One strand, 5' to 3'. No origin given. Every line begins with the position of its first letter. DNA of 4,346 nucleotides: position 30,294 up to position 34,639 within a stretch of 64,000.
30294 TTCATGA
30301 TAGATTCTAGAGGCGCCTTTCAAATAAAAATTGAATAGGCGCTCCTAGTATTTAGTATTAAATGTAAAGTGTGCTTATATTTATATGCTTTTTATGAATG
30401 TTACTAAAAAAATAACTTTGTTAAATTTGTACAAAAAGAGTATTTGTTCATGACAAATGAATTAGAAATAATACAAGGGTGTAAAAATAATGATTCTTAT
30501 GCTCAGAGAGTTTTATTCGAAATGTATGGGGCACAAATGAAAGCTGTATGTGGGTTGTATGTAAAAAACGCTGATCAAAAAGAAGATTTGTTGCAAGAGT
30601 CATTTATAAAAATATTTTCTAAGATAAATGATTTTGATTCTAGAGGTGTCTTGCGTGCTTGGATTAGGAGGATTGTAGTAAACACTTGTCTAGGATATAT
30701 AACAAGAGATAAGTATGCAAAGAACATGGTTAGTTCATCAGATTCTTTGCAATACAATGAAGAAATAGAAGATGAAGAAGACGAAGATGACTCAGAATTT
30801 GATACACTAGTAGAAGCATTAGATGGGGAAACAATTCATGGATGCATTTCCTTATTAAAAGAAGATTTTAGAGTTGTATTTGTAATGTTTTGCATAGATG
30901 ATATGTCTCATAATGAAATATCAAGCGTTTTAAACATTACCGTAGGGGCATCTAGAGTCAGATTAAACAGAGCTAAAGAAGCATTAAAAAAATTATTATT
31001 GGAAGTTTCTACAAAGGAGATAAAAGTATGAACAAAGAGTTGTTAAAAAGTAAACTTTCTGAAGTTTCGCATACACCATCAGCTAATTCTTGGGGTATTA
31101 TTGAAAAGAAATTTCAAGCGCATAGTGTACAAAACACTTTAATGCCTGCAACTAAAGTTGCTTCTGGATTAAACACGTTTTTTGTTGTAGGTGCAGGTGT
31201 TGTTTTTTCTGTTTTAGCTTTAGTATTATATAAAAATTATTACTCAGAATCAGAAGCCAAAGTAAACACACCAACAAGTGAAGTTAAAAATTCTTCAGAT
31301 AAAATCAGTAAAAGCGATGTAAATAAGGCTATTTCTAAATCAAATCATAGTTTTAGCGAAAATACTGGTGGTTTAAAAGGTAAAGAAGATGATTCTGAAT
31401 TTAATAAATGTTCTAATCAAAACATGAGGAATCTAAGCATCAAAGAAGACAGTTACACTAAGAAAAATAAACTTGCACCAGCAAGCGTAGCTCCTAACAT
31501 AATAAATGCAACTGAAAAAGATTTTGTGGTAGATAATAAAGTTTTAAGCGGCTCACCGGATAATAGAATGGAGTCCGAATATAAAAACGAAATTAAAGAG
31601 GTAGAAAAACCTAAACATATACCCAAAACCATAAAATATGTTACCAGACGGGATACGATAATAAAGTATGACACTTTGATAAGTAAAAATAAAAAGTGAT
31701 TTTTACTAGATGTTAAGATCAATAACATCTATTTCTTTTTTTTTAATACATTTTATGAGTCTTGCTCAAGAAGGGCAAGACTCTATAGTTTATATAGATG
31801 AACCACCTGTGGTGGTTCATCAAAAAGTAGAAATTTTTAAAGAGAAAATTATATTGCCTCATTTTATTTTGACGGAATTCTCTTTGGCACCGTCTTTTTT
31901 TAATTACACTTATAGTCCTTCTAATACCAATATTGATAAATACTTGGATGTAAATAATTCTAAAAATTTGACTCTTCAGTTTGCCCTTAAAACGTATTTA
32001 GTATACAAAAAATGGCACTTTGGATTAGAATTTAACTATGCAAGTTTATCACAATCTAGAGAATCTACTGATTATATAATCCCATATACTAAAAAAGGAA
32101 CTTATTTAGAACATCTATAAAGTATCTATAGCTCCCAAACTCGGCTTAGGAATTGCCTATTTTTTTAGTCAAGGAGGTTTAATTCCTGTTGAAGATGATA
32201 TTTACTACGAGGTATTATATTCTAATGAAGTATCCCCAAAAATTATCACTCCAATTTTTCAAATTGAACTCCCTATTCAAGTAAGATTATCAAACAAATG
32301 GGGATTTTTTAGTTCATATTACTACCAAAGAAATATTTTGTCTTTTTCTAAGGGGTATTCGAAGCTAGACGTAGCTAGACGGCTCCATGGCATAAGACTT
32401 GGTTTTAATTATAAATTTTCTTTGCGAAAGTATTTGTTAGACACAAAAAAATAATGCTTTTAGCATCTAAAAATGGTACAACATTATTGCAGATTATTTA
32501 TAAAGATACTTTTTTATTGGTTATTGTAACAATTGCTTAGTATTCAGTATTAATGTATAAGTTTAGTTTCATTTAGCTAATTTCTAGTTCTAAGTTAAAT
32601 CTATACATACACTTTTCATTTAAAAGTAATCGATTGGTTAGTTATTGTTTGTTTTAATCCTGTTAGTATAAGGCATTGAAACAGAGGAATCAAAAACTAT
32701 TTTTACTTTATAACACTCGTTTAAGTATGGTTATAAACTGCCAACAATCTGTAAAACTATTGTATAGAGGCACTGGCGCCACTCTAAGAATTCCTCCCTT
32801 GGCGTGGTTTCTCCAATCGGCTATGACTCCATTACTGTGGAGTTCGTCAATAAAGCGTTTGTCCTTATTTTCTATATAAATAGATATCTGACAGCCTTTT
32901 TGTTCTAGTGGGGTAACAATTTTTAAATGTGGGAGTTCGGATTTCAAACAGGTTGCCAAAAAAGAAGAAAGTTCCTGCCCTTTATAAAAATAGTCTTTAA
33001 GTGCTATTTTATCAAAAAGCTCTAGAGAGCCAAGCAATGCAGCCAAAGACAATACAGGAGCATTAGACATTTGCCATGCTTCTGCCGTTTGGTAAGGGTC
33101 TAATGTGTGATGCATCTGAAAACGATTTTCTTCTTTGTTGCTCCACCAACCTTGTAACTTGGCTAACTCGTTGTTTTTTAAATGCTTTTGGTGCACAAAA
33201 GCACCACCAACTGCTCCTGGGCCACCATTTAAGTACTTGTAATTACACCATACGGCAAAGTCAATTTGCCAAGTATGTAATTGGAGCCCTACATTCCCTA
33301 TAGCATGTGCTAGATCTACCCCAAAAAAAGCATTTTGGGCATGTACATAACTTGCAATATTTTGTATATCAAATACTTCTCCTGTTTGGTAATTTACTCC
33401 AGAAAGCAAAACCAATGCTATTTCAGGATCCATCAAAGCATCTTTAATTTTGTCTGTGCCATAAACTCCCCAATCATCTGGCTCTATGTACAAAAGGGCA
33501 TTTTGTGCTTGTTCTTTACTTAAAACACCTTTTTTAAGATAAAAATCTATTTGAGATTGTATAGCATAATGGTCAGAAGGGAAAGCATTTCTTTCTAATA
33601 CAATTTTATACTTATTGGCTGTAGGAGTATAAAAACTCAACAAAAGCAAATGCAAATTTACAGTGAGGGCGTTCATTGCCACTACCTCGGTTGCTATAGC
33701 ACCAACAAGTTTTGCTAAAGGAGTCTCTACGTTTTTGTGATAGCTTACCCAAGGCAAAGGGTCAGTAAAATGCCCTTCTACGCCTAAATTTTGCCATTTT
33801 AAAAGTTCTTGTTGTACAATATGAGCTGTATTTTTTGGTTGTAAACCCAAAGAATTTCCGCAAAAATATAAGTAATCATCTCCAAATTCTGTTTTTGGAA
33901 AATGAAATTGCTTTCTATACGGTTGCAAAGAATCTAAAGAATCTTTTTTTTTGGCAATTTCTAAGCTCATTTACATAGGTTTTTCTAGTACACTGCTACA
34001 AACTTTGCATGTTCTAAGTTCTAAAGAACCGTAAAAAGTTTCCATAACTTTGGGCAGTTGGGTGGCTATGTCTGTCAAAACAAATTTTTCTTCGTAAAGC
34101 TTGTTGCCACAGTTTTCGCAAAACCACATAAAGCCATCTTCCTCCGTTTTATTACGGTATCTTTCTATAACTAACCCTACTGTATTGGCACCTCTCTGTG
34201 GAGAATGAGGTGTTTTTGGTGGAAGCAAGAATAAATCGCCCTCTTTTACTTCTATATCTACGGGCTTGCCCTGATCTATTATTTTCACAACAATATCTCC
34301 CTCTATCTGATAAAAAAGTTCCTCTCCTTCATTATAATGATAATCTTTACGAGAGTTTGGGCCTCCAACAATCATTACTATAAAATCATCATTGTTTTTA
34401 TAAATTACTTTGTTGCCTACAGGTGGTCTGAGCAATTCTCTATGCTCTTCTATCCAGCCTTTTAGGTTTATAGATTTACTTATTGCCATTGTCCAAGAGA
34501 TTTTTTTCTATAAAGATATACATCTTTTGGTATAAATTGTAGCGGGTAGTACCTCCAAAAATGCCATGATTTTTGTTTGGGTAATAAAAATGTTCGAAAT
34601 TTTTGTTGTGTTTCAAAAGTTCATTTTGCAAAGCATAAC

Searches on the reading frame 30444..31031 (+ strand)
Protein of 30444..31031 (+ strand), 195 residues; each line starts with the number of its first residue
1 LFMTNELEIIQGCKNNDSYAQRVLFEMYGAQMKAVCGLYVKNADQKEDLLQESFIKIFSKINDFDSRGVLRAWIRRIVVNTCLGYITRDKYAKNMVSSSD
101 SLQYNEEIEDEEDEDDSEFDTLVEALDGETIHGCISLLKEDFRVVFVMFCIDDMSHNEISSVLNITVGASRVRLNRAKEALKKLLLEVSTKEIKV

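Call 91: search_protein_families(library=pfam, proteins=[window:30444-31031:+], max_evalue=0.00001)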
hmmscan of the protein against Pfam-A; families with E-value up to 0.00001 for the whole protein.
window:30444-31031:+ (195 aa): 2 families
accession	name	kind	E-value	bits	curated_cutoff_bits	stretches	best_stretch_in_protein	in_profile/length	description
PF04542.20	Sigma70_r2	-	5.2e-12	45.8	24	1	24-89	1-68/71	Sigma-70 region 2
PF08281.18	Sigma70_r4_2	-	5e-11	42.5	25.7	1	131-181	4-54/54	Sigma-70, region 4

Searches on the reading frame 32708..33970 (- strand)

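Call 91: search_protein_families(library=pfam, proteins=[window:32708-33970:-], max_evalue=0.00001)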
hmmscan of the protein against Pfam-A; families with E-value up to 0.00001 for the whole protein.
window:32708-33970:- (420 aa): 2 families
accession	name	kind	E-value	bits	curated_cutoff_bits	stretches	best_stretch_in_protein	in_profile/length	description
PF22580.2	KYNU_C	-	3e-16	59.6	27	1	330-416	4-90/90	Kynureninase C-terminal domain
PF00266.25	Aminotran_5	-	3.4e-13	49.8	21.5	1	153-368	110-318/371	Aminotransferase class-V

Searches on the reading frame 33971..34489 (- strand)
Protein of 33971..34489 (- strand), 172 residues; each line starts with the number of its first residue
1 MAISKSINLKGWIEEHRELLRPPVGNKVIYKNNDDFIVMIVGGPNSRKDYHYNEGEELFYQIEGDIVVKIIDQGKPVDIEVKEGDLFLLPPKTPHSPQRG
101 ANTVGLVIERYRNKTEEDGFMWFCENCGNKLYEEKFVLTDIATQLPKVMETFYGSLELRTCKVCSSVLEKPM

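Call 91: search_protein_families(library=pfam, proteins=[window:33971-34489:-], max_evalue=0.00001)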
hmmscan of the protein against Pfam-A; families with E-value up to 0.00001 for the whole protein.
window:33971-34489:- (172 aa): 2 families
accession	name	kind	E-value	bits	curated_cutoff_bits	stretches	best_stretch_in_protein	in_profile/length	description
PF06052.18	3-HAO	-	2.7e-61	206.1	25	1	3-153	3-151/151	3-hydroxyanthranilic acid dioxygenase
PF07883.17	Cupin_2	-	2.6e-08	33.9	27.2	1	45-97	8-56/70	Cupin domain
